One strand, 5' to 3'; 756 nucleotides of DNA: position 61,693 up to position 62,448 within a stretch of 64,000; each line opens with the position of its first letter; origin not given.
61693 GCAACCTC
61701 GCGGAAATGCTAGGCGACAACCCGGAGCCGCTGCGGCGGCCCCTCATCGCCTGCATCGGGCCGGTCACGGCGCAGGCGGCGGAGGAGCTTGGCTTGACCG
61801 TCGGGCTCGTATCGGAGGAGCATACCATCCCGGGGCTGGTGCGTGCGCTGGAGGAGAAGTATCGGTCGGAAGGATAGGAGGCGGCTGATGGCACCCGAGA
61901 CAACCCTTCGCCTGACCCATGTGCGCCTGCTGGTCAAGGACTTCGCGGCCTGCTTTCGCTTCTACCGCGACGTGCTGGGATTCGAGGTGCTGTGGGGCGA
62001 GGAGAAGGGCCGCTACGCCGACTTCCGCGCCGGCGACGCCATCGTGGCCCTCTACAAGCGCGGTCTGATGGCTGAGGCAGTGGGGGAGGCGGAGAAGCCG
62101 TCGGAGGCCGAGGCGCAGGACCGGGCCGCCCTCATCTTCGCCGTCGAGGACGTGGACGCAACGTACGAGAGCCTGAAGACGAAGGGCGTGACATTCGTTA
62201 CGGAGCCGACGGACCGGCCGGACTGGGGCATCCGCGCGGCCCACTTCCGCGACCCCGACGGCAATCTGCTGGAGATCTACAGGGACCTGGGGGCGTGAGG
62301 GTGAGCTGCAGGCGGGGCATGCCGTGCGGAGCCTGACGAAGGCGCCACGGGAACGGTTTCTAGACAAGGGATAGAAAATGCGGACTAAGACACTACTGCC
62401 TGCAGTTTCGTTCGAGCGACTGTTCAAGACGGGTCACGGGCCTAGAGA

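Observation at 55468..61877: Tetrapyrrole operon headed by an HTH regulator and a NirJ/AhbD-like radical SAM next to a precorrin-2 dehydrogenase: a possible siroheme-dependent heme route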

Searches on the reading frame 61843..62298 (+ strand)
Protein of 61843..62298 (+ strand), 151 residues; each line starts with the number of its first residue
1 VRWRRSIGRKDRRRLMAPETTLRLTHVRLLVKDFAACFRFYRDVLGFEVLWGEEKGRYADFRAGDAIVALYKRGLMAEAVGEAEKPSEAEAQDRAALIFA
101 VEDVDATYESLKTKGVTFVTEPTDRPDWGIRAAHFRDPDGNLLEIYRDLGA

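Call 3: search_protein_families(library=pfam, proteins=[window:61843-62298:+])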
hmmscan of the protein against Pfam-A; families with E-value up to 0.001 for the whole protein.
window:61843-62298:+ (151 aa): 5 families
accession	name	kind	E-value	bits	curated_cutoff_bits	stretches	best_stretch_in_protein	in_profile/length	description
PF00903.31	Glyoxalase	-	2.4e-26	92.9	20.6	1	23-145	1-121/121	Glyoxalase/Bleomycin resistance protein/Dioxygenase superfamily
PF12681.13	Glyoxalase_2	-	3.8e-15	56.3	30.1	1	28-146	5-114/118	Glyoxalase-like domain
PF18029.7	Glyoxalase_6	-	1.9e-08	35.3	23.6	1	31-144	6-104/106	Glyoxalase-like domain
PF22677.2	Ble-like_N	-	1.5e-05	25.1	24.5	1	23-61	1-38/41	Bleomycin resistance protein-like N-terminal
PF13669.12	Glyoxalase_4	-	0.00025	21.7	27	1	26-131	2-106/109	Glyoxalase/Bleomycin resistance protein/Dioxygenase superfamily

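Call 4: search_protein_families(library=ncbifam, proteins=[window:61843-62298:+])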
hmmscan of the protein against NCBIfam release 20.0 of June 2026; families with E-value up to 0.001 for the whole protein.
window:61843-62298:+ (151 aa): 13 families
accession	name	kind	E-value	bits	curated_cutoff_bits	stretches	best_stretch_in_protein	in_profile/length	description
NF050075.1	SMU1112c_YaeR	equivalog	2.7e-10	40.6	140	1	24-146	4-124/125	SMU1112c/YaeR family gloxylase I-like metalloprotein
NF008551.0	PRK11478.1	equivalog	3.4e-10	40.5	148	1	23-147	6-128/129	VOC family protein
TIGR00068.2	glyox_I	equivalog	3.9e-08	33.3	120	1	97-146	91-138/143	lactoylglutathione lyase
NF000125.1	498180014_fosA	hypoth_equivalog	3.2e-06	27.4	250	1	24-146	6-117/129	Fos family putative thiol transferase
NF000496.2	Fos_GSH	equivalog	2.3e-05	24.5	180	1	24-146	5-115/136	fosfomycin resistance glutathione transferase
TIGR02295.1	HpaD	equivalog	3.3e-05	23.2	321.4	1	21-148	2-118/298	3,4-dihydroxyphenylacetate 2,3-dioxygenase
NF003152.0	PRK04101.1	equivalog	0.00012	22.4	171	1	24-146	5-117/139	metallothiol transferase FosB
TIGR03211.1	catechol_2_3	equivalog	0.00013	21.4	320.2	0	22-148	3-118/303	catechol 2,3-dioxygenase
TIGR03081.1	metmalonyl_epim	equivalog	0.00014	22.4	114.95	0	23-145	1-127/129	methylmalonyl-CoA epimerase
NF032892.0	fosA7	exception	0.00014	21.9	305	1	24-146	5-115/140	FosA7 family fosfomycin resistance glutathione transferase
NF000495.1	FosK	exception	0.00032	20.5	280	1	24-71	5-50/132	fosfomycin resistance glutathione transferase FosK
NF000221.4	FosA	exception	0.00048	20.1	250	1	24-146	5-115/137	FosA family fosfomycin resistance glutathione transferase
NF000085.1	Fos_BSH_Saur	exception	0.0008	19.8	260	0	25-146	6-117/139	FosB1/FosB3 family fosfomycin resistance bacillithiol transferase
